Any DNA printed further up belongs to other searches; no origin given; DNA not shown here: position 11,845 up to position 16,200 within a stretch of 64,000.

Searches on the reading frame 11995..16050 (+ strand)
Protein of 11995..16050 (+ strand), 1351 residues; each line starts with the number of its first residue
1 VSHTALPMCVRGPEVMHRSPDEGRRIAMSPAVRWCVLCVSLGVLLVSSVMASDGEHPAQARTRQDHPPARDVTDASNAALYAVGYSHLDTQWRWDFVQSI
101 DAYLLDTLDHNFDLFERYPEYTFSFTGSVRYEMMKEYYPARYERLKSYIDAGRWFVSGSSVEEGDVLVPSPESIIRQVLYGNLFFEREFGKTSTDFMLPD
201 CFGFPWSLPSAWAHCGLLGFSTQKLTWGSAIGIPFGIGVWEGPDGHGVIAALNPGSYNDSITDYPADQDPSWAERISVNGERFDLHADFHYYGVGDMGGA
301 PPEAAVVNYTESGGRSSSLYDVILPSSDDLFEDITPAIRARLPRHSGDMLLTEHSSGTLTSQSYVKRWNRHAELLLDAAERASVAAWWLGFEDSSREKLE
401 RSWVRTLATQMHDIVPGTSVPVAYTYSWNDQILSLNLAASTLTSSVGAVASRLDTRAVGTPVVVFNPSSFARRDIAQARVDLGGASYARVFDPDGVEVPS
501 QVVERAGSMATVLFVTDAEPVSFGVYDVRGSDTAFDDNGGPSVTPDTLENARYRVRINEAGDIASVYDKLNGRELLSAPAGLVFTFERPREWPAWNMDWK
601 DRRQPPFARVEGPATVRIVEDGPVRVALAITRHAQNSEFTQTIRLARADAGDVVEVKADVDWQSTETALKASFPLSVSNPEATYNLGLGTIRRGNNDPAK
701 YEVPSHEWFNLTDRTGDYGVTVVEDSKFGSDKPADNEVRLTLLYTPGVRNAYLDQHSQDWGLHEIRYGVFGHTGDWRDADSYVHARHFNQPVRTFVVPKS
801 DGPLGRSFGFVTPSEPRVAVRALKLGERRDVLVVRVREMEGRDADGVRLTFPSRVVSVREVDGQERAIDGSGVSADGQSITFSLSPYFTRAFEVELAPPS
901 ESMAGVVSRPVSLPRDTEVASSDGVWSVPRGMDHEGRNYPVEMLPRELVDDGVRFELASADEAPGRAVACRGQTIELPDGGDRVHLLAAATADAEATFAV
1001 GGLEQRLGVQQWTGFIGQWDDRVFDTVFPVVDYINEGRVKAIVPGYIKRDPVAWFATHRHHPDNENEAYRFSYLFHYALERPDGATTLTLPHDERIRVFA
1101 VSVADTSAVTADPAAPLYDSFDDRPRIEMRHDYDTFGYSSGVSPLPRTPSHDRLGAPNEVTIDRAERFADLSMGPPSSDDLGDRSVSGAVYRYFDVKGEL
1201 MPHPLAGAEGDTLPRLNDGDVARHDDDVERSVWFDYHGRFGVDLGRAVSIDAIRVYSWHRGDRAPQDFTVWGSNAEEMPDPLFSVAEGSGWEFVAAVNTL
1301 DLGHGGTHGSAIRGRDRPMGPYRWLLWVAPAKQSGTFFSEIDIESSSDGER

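Call 34: search_protein_families(library=pfam, proteins=[window:11995-16050:+])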
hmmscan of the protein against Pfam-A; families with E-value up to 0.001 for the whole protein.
window:11995-16050:+ (1351 aa): 4 families
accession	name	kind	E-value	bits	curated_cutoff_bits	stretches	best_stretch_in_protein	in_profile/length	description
PF01074.27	Glyco_hydro_38N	-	1.1e-38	133.7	25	1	80-336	2-257/270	Glycosyl hydrolases family 38 N-terminal domain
PF07748.19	Glyco_hydro_38C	-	3.3e-37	129.2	25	1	548-745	1-199/206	Glycosyl hydrolases family 38 C-terminal domain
PF09261.16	Alpha-mann_mid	-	5.4e-13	49.3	31.1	1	356-424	4-71/96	Alpha mannosidase middle domain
PF17677.7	Glyco_hydro38C2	-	1.5e-05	25.4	22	1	818-887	2-67/72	Glycosyl hydrolases family 38 C-terminal beta sandwich domain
